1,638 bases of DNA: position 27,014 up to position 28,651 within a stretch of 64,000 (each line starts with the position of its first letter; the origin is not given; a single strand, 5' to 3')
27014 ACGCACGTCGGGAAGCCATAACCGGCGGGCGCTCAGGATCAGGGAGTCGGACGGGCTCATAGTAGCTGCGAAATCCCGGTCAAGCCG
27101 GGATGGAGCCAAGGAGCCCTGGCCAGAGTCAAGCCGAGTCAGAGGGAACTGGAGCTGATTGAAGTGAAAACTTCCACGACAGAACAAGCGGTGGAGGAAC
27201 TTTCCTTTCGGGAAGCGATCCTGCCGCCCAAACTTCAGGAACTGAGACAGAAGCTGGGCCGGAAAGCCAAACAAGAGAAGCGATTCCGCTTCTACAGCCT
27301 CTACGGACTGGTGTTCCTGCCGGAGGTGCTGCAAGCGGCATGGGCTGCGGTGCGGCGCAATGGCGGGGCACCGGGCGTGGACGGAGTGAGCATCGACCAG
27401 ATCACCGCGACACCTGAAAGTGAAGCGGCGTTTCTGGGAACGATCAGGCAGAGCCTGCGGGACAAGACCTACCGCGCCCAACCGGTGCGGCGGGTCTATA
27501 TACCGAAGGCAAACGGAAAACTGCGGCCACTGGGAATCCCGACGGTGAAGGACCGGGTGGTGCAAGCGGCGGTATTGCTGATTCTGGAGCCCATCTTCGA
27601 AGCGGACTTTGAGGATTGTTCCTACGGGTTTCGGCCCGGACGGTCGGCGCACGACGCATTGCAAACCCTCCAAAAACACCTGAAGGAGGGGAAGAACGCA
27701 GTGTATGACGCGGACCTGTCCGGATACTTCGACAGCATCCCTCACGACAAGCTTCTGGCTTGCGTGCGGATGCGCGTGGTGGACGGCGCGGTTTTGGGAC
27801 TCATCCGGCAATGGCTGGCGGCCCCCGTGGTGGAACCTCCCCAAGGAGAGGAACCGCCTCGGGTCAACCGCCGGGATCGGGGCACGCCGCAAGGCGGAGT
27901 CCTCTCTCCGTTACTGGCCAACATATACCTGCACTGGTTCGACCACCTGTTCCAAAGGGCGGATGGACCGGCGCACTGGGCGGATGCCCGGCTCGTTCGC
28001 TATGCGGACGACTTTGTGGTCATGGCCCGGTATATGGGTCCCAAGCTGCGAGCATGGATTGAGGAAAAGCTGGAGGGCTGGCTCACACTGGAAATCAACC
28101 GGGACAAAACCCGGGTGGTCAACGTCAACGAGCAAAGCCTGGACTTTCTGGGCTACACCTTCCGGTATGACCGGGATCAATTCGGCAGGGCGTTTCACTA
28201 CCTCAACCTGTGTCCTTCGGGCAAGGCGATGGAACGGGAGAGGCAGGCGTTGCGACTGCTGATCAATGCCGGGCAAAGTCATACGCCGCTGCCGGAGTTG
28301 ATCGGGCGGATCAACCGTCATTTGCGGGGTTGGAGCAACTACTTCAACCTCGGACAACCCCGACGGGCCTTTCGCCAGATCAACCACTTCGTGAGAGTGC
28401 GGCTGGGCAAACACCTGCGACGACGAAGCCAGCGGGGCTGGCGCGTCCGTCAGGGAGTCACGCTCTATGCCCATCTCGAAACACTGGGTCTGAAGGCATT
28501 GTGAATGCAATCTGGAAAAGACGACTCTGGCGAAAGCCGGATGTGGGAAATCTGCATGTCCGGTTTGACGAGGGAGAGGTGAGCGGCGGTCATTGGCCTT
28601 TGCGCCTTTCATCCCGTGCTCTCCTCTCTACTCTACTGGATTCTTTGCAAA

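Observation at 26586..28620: Group II intron with an En-minus RT/maturase, lodged intergenically downstream of the gdhA terminator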

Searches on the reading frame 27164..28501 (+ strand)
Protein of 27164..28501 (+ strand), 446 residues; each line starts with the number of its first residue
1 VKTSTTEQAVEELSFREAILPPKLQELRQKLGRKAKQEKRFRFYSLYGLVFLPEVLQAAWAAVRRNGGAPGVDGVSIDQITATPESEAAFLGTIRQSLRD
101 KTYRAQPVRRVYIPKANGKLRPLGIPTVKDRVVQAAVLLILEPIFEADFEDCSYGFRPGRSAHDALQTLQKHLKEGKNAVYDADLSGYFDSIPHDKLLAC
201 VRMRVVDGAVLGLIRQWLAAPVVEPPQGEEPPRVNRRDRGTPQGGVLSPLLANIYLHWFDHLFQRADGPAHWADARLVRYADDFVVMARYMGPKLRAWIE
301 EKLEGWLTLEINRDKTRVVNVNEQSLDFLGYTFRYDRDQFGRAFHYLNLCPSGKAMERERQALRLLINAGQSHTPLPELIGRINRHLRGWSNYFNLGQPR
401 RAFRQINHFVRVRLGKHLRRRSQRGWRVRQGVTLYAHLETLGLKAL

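Call 4: search_protein_families(library=pfam, proteins=[window:27164-28501:+], max_evalue=0.01)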
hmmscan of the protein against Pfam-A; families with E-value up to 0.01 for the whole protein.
window:27164-28501:+ (446 aa): 2 families
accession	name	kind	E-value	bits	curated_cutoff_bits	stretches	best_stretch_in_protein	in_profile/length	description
PF00078.32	RVT_1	-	2.4e-35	122.6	29.6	1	113-333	1-205/205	Reverse transcriptase (RNA-dependent DNA polymerase)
PF08388.16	GIIM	-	2.3e-13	50.4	23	1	360-427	5-75/80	Group II intron, maturase-specific domain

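Call 5: search_protein_families(library=ncbifam, proteins=[window:27164-28501:+], max_evalue=0.01)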
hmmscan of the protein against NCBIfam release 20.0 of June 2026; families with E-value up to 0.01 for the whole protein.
window:27164-28501:+ (446 aa): 6 families
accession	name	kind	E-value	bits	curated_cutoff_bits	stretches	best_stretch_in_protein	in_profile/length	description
TIGR04416.1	group_II_RT_mat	equivalog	6.2e-116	387.4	300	1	54-421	2-352/353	group II intron reverse transcriptase/maturase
NF041746.1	Drt2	equivalog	7.4e-14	51.7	390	1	234-334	217-322/416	antiviral reverse transcriptase Drt2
NF038233.2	retron_St85_RT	exception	8.9e-14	51.4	235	1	108-320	25-218/289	retron St85 family RNA-directed DNA polymerase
NF041747.1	Drt3a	equivalog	1.8e-13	50.6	200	1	166-338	98-267/412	antiviral reverse transcriptase Drt3a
NF042941.1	Retron_TIR_antiphage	equivalog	3.9e-06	25.9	600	0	110-196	31-110/464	TIR domain-containing anti-phage reverse transcriptase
NF038237.1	retron_Ec67_fus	exception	0.00021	19.9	450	0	96-193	22-127/572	retron Ec67 family RNA-directed DNA polymerase/endonuclease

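Call 7: find_related_loci(query=window:27164-28501:+, collection=genome_contigs, flank=4000)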
Query window:27164-28501:+ (446 aa) in genome_contigs; peptide patterns used: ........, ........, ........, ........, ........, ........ (x = any residue, [..] = any of these).
598 stretches matched a pattern (row limit reached: there are more); 582 encode a relative of the query (tblastn E <= 1e-3); the best 80 are kept; 80 distinct loci.
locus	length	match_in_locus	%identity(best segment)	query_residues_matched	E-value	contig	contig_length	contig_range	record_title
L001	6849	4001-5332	81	5-446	0e+0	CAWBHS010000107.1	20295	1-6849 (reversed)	MAG: uncultured Verrucomicrobiae bacterium isolate MFD05684.bin.2.284 genome assembly, contig: contig_84030, whole genom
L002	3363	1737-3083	78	1-446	0e+0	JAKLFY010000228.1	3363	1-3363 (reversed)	MAG: Verrucomicrobia bacterium isolate RA.bin27 RA.bin27_228, whole genome shotgun sequence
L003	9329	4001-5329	65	5-446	0e+0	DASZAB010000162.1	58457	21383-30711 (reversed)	MAG TPA_asm: Verrucomicrobiia bacterium isolate SMAG_U6377 k141_260681, whole genome shotgun sequence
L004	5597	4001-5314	64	5-443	0e+0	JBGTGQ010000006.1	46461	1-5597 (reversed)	MAG: Terrimicrobiaceae bacterium isolate JTS-RE219 k141_6791121, whole genome shotgun sequence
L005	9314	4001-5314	65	5-443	0e+0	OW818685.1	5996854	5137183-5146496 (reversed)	metagenome genome assembly, chromosome: 1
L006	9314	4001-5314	65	5-443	0e+0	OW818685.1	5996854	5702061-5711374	metagenome genome assembly, chromosome: 1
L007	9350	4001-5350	62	3-446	4e-180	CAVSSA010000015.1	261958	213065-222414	MAG: uncultured Acidobacteriota bacterium isolate MFD05580.bin.1.50 genome assembly, contig: contig_3509, whole genome s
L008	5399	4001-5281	65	20-443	1e-180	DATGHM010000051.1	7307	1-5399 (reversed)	MAG TPA_asm: Candidatus Acidiferrales bacterium isolate SMAG_U9781 k141_2004580, whole genome shotgun sequence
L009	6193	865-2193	63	6-446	3e-179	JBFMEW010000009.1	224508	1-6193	MAG: Acidobacteriota bacterium isolate MAG255 MAG255_9, whole genome shotgun sequence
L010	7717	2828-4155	77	6-446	3e-176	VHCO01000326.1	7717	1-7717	MAG: Verrucomicrobia bacterium isolate K_DeepCast_150m_m2_164 K_DeepCast_150m_m2_164_Ga0194126_10019979, whole genome sh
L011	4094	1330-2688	62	4-446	0e+0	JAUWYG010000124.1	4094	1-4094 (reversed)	MAG: Candidatus Bipolaricaulota bacterium isolate CSMAG_2704 CSMAG_2704_k141_685218_length_4094_cov_35.1923, whole genom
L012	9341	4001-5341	79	1-443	0e+0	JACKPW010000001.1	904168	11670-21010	MAG: Verrucomicrobiales bacterium isolate HK-STAS-VERR-4 HK-STAS-VERR-4_1, whole genome shotgun sequence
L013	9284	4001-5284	62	21-446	6e-174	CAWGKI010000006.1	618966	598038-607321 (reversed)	MAG: Terriglobia bacterium isolate MFD05705.bin.2.141 genome assembly, contig: contig_20574, whole genome shotgun sequen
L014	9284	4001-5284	62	21-446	6e-174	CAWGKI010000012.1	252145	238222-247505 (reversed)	MAG: Terriglobia bacterium isolate MFD05705.bin.2.141 genome assembly, contig: contig_27705, whole genome shotgun sequen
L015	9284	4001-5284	62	21-446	1e-173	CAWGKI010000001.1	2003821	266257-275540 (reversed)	MAG: Terriglobia bacterium isolate MFD05705.bin.2.141 genome assembly, contig: contig_14732, whole genome shotgun sequen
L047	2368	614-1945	54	5-445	3e-152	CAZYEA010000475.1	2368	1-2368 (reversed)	MAG TPA_asm: uncultured Acidobacteriota bacterium isolate SRP342105_co1_264 genome assembly, contig: NODE_72618_length_2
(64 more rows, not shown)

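Call 8: find_homologous_proteins(query=window:27164-28501:+)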
Query window:27164-28501:+ (446 aa): 8000 proteins with E <= 0.001 among 8000 candidates; the best 120 are listed.
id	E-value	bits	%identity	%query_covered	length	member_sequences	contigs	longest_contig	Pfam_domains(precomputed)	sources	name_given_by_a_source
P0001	0.0e+0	1025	100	100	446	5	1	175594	PF00078.33,PF08388.17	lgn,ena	-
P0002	6.2e-260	881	85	100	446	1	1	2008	PF00078.33,PF08388.17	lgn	-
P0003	1.5e-259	879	85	100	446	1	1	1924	PF00078.33,PF08388.17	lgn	-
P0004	1.5e-258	876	85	100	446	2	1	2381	PF00078.33,PF08388.17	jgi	jgi:RNA-directed DNA polymerase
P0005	1.5e-255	866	85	100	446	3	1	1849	PF00078.33,PF08388.17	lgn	-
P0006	6.1e-254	861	85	100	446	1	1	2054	PF00078.33,PF08388.17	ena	-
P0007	4.4e-253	858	85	100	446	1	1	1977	PF00078.33,PF08388.17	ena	-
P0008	6.7e-253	857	84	100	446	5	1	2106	PF00078.33,PF08388.17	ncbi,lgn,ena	-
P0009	1.3e-252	856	84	100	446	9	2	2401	PF00078.33,PF08388.17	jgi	-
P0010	3.2e-252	855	84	100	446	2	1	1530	PF00078.33,PF08388.17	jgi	-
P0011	1.5e-251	853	84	100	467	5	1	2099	PF00078.33,PF08388.17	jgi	-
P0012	1.8e-250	849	86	98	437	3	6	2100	PF00078.33,PF08388.17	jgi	jgi:RNA-directed DNA polymerase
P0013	2.6e-248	842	82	100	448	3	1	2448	PF00078.33,PF08388.17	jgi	jgi:RNA-directed DNA polymerase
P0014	1.2e-247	840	83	100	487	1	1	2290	PF00078.33,PF08388.17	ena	-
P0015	2.7e-244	829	80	100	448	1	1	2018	PF00078.33,PF08388.17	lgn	-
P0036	1.4e-237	807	80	99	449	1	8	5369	PF00078.33,PF08388.17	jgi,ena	jgi:RNA-directed DNA polymerase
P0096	1.0e-234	797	78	100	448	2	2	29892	PF00078.33,PF08388.17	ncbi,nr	ncbi:MAG: group II intron reverse transcriptase/maturase [Verrucomicrobia bacterium]|nr:group II int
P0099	1.4e-234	797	79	100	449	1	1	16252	PF00078.33,PF08388.17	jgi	jgi:RNA-directed DNA polymerase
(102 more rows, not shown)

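Call 12: search_solved_structures(query=window:27164-28501:+, max_evalue=0.00001, show_alignments=1)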
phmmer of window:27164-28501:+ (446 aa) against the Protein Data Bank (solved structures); distinct sequences matched with E-value up to 0.00001: 11.
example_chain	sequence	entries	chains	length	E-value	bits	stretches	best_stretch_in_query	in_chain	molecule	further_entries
6ar1_A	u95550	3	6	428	1.8e-60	208.2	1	57-415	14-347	GsI-IIC RT | Trt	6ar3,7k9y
7uim_D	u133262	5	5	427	2.5e-54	188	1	54-416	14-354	Group II intron reverse transcriptase/maturase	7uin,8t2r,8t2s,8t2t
5hhj_A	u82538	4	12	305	6e-49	170.2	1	38-338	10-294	Retron-type reverse transcriptase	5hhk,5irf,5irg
5hhl_A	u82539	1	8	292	6.5e-48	166.8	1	54-337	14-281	Retron-type reverse transcriptase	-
5g2x_C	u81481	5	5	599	4.5e-47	164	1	30-262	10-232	GROUP II INTRON-ENCODED PROTEIN LTRA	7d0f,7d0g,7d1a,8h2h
6me0_C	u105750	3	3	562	1.4e-44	155.8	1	63-422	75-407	Maturase reverse transcriptase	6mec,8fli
7kft_D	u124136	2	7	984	1.6e-25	93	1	97-337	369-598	Cas6-RT-Cas1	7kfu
8ub7_A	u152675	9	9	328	2.5e-09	39.6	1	89-297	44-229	Reverse transcriptase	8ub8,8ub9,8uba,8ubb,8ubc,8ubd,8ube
9d5x_A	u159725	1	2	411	6.1e-09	38.4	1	109-333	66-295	Group II intron-like 4 reverse transcriptase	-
9d4s_A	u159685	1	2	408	6.1e-09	38.3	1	109-333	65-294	Group II intron-like 4 reverse transcriptase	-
8bgj_A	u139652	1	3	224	9.1e-09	37.8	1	148-334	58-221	RNA-directed DNA polymerase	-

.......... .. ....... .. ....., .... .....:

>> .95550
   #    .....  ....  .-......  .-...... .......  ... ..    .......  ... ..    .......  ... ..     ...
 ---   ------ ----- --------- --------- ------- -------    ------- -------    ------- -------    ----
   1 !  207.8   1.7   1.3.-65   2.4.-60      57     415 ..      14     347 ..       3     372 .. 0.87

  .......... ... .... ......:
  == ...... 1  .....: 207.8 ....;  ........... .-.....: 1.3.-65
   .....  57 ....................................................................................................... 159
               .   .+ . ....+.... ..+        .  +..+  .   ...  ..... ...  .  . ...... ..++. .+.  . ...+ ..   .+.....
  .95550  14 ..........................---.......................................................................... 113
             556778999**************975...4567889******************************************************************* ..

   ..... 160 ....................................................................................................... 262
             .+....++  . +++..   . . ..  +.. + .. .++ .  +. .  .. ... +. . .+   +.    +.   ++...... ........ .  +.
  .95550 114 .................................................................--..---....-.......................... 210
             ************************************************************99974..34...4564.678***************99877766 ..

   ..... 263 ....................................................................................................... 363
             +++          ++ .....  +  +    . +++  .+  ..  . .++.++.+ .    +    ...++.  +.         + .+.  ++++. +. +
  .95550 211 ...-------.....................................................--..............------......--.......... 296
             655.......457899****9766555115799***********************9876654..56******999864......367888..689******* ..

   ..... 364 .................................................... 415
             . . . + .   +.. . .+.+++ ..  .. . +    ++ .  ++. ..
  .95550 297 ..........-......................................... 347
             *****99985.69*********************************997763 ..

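Call 24: search_dna_similar(query=window:27164-28501:+, collection=plasmids, mode=protein, max_rows=40, max_evalue=1e-30)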
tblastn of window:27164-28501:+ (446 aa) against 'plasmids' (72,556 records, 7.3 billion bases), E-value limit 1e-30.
The search stops at 5000 records and this limit was reached: more records match than are counted here, and every count below describes the 5000 best-scoring records only.
Records with a match: at least 5000; places in all: 7490; records where one place covers at least 80% of the query: 2007.
Best place of each record, by identity: <60% 5000.
By first word of the organism name: Klebsiella 2972; Escherichia 942; Enterobacter 217; Bacillus 191; Citrobacter 95; Sinorhizobium 59; Salmonella 54; Streptomyces 45; Bradyrhizobium 44; Rhizobium 29; and 91 more.
By predicted mobility (MOB-suite, as given by PLSDB): conjugative 2849; mobilizable 1232; non-mobilizable 919.
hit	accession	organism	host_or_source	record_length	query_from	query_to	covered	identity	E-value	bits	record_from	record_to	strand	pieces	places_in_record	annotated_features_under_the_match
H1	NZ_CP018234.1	Rhizobium leguminosarum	Vavilovia formosa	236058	21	414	88%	45.0%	2e-85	292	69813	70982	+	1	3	ltrA: group II intron reverse transcriptase/maturase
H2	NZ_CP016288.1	Rhizobium leguminosarum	Vavilovia formosa,cell culture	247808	21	414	88%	45.0%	2e-85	292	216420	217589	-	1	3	ltrA: group II intron reverse transcriptase/maturase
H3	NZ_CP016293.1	Rhizobium leguminosarum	Vavilovia formosa,cell culture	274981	21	414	88%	45.0%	2e-85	292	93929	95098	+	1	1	ltrA: group II intron reverse transcriptase/maturase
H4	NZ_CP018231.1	Rhizobium leguminosarum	Vavilovia formosa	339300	21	414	88%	45.0%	2e-85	292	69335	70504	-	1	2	ltrA: group II intron reverse transcriptase/maturase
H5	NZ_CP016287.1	Rhizobium leguminosarum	Vavilovia formosa,cell culture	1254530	21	414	88%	45.0%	2e-85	292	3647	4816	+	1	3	record has no annotation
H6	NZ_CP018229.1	Rhizobium leguminosarum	Vavilovia formosa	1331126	21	414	88%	45.0%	2e-85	292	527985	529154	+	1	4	record has no annotation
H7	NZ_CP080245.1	Polymorphobacter sp. PAMC 29334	Megaspora,lichen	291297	21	410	87%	45.4%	8e-85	291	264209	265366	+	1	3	ltrA: group II intron reverse transcriptase/maturase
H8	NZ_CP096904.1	Escherichia coli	Mus musculus,feces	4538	23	410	87%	45.6%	1e-89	304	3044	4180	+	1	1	ltrA: group II intron reverse transcriptase/maturase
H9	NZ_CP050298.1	Mesorhizobium huakuii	Oxytropis kamtschatica,cell ...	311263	21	414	88%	44.0%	2e-83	287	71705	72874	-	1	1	ltrA: group II intron reverse transcriptase/maturase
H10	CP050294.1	Mesorhizobium loti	Oxytropis kamtschatica,cell ...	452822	21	414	88%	44.0%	2e-83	287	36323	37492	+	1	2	ltrA: group II intron reverse transcriptase/maturase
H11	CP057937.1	Escherichia coli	culture,Pooled cattle faecal samples ...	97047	27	410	86%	45.0%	9e-86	293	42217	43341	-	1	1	ltrA: group II intron reverse transcriptase/maturase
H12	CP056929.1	Escherichia coli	culture,Pooled sheep faecal samples ...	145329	27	410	86%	45.0%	9e-86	293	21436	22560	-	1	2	ltrA: group II intron reverse transcriptase/maturase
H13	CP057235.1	Escherichia coli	culture,Pooled sheep faecal samples ...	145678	27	410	86%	45.0%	9e-86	293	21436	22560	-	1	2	ltrA: group II intron reverse transcriptase/maturase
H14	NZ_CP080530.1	Mesorhizobium sp. AR02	Oxytropis sp.,Cell culture,root nodule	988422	21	414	88%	43.8%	7e-83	285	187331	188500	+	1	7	ltrA: group II intron reverse transcriptase/maturase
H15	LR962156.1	Enterococcus faecalis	-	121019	22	410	87%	44.3%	2e-90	307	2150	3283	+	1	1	record has no annotation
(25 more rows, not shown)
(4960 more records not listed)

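Call 37: find_encoding_contigs(protein=P0001, flank=3000, max_places=4)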
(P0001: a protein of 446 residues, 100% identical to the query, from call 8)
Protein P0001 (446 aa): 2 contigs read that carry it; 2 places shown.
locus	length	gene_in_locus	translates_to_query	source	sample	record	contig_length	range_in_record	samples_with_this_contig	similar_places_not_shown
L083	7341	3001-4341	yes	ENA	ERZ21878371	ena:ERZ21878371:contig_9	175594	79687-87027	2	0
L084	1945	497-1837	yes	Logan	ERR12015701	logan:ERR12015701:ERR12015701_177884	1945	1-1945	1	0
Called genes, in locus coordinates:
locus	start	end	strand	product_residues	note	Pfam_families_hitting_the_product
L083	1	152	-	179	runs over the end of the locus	-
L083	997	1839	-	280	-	PF13276:HTH_21, PF00665:rve, PF13683:rve_3, PF13333:rve_2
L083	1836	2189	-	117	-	PF01527:HTH_Tnp_1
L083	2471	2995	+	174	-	-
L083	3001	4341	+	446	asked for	PF00078:RVT_1, PF08388:GIIM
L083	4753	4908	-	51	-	-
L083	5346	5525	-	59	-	-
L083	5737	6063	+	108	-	-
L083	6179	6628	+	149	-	-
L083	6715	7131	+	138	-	PF09951:Imm33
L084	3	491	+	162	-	?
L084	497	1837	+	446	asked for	PF00078:RVT_1, PF08388:GIIM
